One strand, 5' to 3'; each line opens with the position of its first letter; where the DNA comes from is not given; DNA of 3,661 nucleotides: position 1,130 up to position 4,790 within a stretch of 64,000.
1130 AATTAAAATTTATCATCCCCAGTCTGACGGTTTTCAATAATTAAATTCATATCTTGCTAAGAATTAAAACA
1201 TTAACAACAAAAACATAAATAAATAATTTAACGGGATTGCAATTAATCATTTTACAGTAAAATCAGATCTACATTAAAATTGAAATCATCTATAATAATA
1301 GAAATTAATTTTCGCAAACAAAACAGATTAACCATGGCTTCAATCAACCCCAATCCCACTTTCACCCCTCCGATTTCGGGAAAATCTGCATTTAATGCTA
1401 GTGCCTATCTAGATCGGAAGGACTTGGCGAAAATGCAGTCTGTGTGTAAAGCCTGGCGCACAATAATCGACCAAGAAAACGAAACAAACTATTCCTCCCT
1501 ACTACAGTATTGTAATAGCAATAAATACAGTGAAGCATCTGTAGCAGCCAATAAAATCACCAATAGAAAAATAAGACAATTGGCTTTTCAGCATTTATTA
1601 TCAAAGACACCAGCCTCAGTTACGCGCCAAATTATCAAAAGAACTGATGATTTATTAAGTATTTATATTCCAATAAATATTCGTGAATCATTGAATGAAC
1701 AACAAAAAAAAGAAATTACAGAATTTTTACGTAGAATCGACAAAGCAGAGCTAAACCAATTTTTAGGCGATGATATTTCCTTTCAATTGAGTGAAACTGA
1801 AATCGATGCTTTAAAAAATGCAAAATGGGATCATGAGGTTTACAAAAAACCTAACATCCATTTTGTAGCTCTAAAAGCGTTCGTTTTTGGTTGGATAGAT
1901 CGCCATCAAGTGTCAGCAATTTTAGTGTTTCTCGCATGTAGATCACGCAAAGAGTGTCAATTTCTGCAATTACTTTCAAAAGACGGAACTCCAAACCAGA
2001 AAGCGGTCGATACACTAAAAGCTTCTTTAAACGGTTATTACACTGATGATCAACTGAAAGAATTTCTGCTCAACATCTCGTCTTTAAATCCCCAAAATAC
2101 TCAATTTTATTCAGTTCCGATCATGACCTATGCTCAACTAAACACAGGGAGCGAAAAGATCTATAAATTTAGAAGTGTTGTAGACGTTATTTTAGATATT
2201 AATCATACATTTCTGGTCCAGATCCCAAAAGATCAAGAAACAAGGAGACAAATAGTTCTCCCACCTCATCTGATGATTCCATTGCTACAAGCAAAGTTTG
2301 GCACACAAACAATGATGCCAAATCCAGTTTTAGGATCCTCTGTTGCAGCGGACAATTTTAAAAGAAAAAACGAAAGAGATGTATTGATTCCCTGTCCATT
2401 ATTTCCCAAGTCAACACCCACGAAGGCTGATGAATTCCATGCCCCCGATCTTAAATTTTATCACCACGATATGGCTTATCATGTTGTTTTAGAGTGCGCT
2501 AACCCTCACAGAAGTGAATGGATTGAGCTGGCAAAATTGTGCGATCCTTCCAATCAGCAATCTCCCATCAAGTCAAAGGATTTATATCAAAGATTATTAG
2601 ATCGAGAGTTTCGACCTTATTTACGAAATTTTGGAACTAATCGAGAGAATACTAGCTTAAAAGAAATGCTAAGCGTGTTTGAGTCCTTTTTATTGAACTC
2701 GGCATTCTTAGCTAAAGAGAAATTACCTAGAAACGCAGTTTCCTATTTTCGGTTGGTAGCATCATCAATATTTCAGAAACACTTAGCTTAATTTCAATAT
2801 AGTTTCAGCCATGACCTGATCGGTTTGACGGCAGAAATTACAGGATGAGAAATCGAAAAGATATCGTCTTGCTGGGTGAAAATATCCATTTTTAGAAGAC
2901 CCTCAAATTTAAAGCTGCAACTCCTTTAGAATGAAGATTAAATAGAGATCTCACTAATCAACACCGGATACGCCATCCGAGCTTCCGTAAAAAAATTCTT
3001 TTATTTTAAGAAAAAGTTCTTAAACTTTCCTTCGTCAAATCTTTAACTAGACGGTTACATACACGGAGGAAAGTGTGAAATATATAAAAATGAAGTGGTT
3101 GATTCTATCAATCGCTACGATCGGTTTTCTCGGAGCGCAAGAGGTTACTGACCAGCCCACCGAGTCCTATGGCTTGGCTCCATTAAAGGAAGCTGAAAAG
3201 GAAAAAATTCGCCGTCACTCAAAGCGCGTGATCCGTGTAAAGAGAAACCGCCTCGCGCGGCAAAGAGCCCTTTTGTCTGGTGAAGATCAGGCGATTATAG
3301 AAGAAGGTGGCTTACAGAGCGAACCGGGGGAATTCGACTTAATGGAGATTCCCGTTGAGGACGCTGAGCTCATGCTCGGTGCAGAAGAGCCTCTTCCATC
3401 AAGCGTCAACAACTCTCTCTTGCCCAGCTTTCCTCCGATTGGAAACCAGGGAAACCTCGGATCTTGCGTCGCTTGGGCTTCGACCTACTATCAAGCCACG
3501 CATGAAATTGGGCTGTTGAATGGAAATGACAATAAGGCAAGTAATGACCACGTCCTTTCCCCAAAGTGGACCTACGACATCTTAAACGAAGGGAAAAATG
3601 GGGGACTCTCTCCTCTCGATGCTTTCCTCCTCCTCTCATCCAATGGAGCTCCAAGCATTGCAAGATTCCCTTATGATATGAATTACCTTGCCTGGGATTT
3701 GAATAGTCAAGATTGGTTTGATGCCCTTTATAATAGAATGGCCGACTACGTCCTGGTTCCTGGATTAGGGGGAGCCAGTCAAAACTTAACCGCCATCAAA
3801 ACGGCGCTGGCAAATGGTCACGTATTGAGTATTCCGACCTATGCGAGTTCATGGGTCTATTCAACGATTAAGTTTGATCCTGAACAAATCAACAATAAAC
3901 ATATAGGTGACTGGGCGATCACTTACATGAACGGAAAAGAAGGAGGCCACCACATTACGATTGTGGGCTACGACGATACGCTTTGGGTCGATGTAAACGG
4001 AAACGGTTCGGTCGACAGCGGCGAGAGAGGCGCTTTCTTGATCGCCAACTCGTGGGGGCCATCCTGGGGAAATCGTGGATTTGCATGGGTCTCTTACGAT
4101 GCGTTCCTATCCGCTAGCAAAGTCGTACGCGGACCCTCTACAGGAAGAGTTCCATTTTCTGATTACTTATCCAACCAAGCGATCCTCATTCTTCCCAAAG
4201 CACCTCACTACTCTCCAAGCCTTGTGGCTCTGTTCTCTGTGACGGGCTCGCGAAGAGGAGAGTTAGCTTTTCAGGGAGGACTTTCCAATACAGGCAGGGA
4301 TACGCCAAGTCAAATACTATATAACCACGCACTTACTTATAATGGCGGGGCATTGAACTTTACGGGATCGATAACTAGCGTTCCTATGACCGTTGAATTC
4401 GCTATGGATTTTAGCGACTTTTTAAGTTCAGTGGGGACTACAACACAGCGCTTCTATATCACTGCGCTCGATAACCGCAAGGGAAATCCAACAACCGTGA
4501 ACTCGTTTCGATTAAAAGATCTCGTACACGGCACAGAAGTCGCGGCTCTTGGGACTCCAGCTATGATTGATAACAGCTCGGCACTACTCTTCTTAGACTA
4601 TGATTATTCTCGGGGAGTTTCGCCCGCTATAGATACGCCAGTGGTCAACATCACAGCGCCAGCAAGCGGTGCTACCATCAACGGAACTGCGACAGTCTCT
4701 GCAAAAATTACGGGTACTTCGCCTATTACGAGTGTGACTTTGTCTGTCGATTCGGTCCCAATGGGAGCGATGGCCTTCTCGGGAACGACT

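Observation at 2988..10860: Tandemly duplicated secreted papain-like protease carrying Ig-like modules and a malectin-like lectin domain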

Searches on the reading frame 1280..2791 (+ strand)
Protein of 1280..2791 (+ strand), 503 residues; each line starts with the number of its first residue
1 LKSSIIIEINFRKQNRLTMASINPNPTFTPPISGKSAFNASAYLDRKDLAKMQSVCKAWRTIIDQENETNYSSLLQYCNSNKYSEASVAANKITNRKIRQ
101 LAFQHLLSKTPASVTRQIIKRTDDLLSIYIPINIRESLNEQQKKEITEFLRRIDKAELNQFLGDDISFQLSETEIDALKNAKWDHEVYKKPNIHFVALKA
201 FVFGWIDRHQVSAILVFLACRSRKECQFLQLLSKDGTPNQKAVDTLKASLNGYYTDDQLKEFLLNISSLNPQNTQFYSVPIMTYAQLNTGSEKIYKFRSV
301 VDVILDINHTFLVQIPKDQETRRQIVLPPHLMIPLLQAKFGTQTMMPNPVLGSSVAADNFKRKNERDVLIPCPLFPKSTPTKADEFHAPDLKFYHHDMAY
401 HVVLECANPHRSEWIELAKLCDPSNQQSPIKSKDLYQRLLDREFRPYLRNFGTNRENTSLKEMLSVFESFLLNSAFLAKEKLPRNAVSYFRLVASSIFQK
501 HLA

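Call 11: search_protein_families(library=pfam, proteins=[window:1280-2791:+], max_evalue=0.001)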
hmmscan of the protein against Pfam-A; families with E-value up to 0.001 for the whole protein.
window:1280-2791:+ (503 aa): 2 families
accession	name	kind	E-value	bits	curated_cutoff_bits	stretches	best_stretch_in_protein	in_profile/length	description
PF00646.38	F-box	-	0.00015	22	20.5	1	42-67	14-39/43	F-box domain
PF12937.12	F-box-like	-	0.00017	21.8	24.3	1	43-65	15-37/47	F-box-like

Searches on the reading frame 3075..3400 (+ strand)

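Call 41: search_protein_families(library=pfam, proteins=[window:3075-3400:+], max_evalue=10)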
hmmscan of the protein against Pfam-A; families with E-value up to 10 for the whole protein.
window:3075-3400:+ (108 aa): 0 families

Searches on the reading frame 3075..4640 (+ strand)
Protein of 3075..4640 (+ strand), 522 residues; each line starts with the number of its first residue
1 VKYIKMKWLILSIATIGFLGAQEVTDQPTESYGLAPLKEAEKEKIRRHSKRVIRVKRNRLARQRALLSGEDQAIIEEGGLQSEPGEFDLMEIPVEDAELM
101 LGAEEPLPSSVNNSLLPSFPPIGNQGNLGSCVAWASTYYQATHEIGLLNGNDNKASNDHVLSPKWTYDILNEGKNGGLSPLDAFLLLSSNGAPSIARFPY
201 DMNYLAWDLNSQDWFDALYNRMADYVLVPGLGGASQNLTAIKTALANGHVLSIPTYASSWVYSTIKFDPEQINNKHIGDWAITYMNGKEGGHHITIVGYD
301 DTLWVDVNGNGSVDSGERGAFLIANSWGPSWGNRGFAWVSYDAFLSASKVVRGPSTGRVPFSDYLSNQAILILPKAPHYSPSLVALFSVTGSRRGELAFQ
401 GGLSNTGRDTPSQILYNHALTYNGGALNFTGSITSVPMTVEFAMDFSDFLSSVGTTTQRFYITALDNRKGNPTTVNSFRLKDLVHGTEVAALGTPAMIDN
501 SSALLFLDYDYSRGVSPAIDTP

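Call 10: find_related_loci(query=window:3075-4640:+, collection=genome_contigs, flank=6000)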
Query window:3075-4640:+ (522 aa) in genome_contigs; peptide patterns used: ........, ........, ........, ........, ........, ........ (x = any residue, [..] = any of these).
20 stretches matched a pattern; 1 encode a relative of the query (tblastn E <= 1e-3); 1 distinct loci.
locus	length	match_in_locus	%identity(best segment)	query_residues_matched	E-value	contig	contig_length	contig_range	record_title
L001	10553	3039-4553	52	1-515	5e-172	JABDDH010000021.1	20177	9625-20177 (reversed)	MAG: Chlamydiae bacterium isolate BWMinHeated_Nextera5_MAG3 3300020862.a:Ga0207073_1084, whole genome shotgun sequence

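Call 16: search_solved_structures(query=window:3075-4640:+, max_evalue=0.01, show_alignments=3)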
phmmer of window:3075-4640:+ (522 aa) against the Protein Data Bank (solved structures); distinct sequences matched with E-value up to 0.01: 18.
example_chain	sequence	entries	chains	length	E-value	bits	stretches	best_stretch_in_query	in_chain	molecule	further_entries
6a0n_A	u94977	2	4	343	0.0003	22.9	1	282-343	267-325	Lpg2622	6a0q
8v57_A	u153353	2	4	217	0.00042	22.4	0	320-340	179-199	Cathepsin K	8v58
5t6u_A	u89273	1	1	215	0.00053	22.1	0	320-340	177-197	Cathepsin K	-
6bki_A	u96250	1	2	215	0.00059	21.9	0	320-340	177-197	Cathepsin K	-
4d59_A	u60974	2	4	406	0.0012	20.9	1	291-342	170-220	CELL SURFACE PROTEIN (PUTATIVE CELL SURFACE-ASSOCIATED CYSTEINE PROTEASE)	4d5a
1s4v_A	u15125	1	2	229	0.0026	19.8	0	307-337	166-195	cysteine endopeptidase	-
4ci7_A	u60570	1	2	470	0.0027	19.7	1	291-342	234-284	CELL SURFACE PROTEIN (PUTATIVE CELL SURFACE-ASSOCIATED CYSTEINE PROTEASE)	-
2f7d_A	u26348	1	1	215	0.0034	19.4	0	320-339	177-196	Cathepsin K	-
1u9v_A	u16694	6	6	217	0.0039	19.2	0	320-339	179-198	Cathepsin K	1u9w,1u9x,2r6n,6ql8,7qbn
9g6a_A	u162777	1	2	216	0.0042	19.1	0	320-339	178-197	Cathepsin K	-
6qlm_A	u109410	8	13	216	0.0045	19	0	320-339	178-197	Cathepsin K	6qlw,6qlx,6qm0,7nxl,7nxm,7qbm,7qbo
1atk_A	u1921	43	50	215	0.0048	18.9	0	320-339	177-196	CATHEPSIN K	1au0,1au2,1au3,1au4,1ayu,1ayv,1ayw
2fo5_A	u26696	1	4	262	0.005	18.8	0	305-346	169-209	Cysteine proteinase EP-B 2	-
1snk_A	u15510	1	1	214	0.0061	18.6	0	320-339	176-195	Cathepsin K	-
3kse_A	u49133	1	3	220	0.0065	18.5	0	309-342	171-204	Cathepsin L1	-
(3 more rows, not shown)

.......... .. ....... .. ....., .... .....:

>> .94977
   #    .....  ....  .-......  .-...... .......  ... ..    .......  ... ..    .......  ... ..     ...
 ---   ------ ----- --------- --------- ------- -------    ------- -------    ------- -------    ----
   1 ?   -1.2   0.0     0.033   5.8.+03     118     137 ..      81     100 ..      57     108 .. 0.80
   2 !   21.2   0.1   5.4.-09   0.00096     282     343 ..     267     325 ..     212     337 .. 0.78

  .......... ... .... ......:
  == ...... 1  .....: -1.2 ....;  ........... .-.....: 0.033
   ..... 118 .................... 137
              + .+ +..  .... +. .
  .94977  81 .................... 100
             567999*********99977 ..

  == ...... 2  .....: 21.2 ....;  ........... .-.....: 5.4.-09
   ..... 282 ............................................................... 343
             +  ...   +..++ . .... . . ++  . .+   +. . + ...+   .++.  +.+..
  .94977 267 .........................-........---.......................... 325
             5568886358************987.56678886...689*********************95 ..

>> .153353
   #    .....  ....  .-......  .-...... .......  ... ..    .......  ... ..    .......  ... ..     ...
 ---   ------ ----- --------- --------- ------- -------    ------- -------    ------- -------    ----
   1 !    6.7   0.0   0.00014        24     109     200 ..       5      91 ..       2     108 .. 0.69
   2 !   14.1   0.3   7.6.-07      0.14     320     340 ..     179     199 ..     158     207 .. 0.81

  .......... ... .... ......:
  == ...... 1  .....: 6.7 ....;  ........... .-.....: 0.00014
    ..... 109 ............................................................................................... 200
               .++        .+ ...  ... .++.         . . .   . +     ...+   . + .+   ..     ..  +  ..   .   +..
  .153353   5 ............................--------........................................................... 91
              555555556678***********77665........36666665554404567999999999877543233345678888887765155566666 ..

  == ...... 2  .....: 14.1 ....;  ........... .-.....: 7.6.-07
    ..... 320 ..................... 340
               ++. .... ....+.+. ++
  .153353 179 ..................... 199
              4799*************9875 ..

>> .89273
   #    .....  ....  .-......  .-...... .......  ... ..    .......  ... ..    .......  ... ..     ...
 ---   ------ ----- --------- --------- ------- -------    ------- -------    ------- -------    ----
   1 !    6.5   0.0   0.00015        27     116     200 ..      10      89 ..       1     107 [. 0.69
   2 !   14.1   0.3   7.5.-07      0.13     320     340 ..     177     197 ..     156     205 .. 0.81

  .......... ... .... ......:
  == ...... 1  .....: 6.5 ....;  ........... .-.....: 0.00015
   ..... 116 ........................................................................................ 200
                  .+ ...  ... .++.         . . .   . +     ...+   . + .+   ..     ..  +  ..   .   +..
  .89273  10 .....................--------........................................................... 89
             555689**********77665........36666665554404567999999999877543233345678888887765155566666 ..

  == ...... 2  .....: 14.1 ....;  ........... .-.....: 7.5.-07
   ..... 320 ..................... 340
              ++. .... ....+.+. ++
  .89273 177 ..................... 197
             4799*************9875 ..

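Call 37: predict_structure(alignment_id=A2)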
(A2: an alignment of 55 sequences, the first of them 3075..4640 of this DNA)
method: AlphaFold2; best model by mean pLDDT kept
length: 522 residues; sequences in the alignment: 55
mean_pLDDT: 89.1   pTM: 0.88
mean pLDDT of the five models: 89.1, 89.0, 88.9, 87.8, 87.5
residues with pLDDT >= 90: 396; 70-90: 66; 50-70: 34; < 50: 26
segments of 3 or more residues with pLDDT < 50: 17-29, 78-83, 518-521
pLDDT, mean of each block of 10 residues (from residue 1): 53 49 37 86 93 92 83 52 74 93 83 98 95 98 97 96 97 93 97 97 93 97 97 93 97 97 92 91 96 98 90 83 97 97 94 89 96 95 97 94 95 95 90 91 95 82 96 97 95 95 96 62 51
secondary structure, 60 per line:
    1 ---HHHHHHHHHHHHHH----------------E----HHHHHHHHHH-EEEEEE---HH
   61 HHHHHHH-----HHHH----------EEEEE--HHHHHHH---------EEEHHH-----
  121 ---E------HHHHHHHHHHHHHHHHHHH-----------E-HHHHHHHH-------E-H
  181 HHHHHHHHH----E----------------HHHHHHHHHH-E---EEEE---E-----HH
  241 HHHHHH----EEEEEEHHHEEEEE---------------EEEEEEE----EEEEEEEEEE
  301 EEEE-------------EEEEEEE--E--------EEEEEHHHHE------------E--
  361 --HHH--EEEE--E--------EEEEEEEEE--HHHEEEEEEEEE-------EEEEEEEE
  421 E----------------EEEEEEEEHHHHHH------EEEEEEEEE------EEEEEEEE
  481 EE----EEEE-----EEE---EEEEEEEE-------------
elements in order: H4-17 H39-48 E50-55 H59-67 H73-76 E87-91 H94-100 E110-112 H131-149 H163-170 H180-189 H211-220 E226-229 H239-246 E251-256 E260-264 E280-286 E291-304 E318-324 E336-340 H341-344 E368-371 E383-391 E397-405 E413-421 E438-445 H446-451 E458-466 E473-482 E487-490 E496-498 E502-509

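Call 40: fold_search(model_id=the predicted structure, library=pdb)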
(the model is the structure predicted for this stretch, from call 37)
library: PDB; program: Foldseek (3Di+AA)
matches with E <= 10: 996; with E <= 0.001: 235
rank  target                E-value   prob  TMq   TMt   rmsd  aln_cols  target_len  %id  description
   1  7pck_B                4.0e-12  1.00  0.32  0.52   7.5       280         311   22  CRYSTAL STRUCTURE OF WILD TYPE HUMAN PROCATHEPSIN K (released 1999-10-25)
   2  7pck_A                6.5e-12  1.00  0.32  0.51   7.5       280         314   22  CRYSTAL STRUCTURE OF WILD TYPE HUMAN PROCATHEPSIN K (released 1999-10-25)
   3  3qj3_B                1.6e-11  1.00  0.34  0.54   7.5       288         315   19  Structure of digestive procathepsin L2 proteinase from Tenebrio molitor larval midgut (released 2012-02-01)
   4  5ef4_A                1.9e-11  1.00  0.33  0.50   7.0       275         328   17  2.05 A crystal structure of the Amb a 11 cysteine protease, a major ragweed pollen allergen, in its proform (released 2016-04-27)
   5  7pck_C                2.3e-11  1.00  0.33  0.53   7.3       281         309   22  CRYSTAL STRUCTURE OF WILD TYPE HUMAN PROCATHEPSIN K (released 1999-10-25)
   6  7pck_D                2.5e-11  1.00  0.32  0.53   8.1       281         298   22  CRYSTAL STRUCTURE OF WILD TYPE HUMAN PROCATHEPSIN K (released 1999-10-25)
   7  8z78_B                3.6e-11  1.00  0.31  0.72   7.2       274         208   19  Crystal structure of Procerain-B from Calotropis gigantea with glycerol (released 2025-04-23)
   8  3qj3_A                4.3e-11  1.00  0.34  0.54   7.3       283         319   19  Structure of digestive procathepsin L2 proteinase from Tenebrio molitor larval midgut (released 2012-02-01)
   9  6ql8                  1.0e-10  1.00  0.33  0.74   7.2       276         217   22  Cathepsin-K in complex with MIV-711 (released 2020-02-19)
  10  2c0y                  1.1e-10  1.00  0.33  0.54   6.8       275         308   17  THE CRYSTAL STRUCTURE OF A CYS25ALA MUTANT OF HUMAN PROCATHEPSIN S (released 2006-11-08)
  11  5ef4_B                1.1e-10  1.00  0.33  0.51   7.1       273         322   18  2.05 A crystal structure of the Amb a 11 cysteine protease, a major ragweed pollen allergen, in its proform (released 2016-04-27)
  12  5tdi                  1.3e-10  1.00  0.33  0.73   7.3       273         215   20  Crystal structure of Cathepsin K with a covalently-linked inhibitor at 1.4 Angstrom resolution. (released 2017-01-25)
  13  7qgw_A                1.4e-10  1.00  0.33  0.73   7.4       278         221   18  Sulfonated Calpeptin is a promising drug candidate against SARS-CoV-2 infections (released 2022-12-21)
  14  4p6g_C                1.5e-10  1.00  0.33  0.74   5.7       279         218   18  Crystal Structure of Human Cathepsin S Bound to a Non-covalent Inhibitor. (released 2014-10-29)
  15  4qrx_C                2.4e-10  1.00  0.34  0.56   4.7       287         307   18  Crystal structure of pro-papain mutant at pH 4.0 (released 2015-08-05)
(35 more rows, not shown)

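Call 71: search_protein_representatives(protein=window:3075-4640:+)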
Query: 522 residues. Proteins with E-value up to 0.001 (for the whole library): 5904; up to 1e-10: 2554; up to 1e-30: 735. The best 150 are listed.
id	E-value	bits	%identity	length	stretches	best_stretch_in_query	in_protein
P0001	0.0e+00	1190.4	100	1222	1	1-522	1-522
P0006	8.2e-169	579.1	54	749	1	28-517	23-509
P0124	1.5e-152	525.5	48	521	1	10-511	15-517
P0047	1.8e-147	508.7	49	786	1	31-522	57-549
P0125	4.6e-147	507.4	48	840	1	24-521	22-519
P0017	4.8e-144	497.4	48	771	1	14-518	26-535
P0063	4.1e-140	484.4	46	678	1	2-514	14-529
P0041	1.2e-135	469.7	46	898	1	29-513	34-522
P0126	2.3e-135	468.8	44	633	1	16-517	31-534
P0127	8.8e-134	463.5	54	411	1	9-400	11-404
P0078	1.3e-133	463.0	48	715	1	14-509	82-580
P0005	4.4e-133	461.2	46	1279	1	8-511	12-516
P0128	2.2e-130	452.3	46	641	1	11-512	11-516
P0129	4.5e-130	451.3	46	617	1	32-517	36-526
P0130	1.8e-123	429.5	45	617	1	16-509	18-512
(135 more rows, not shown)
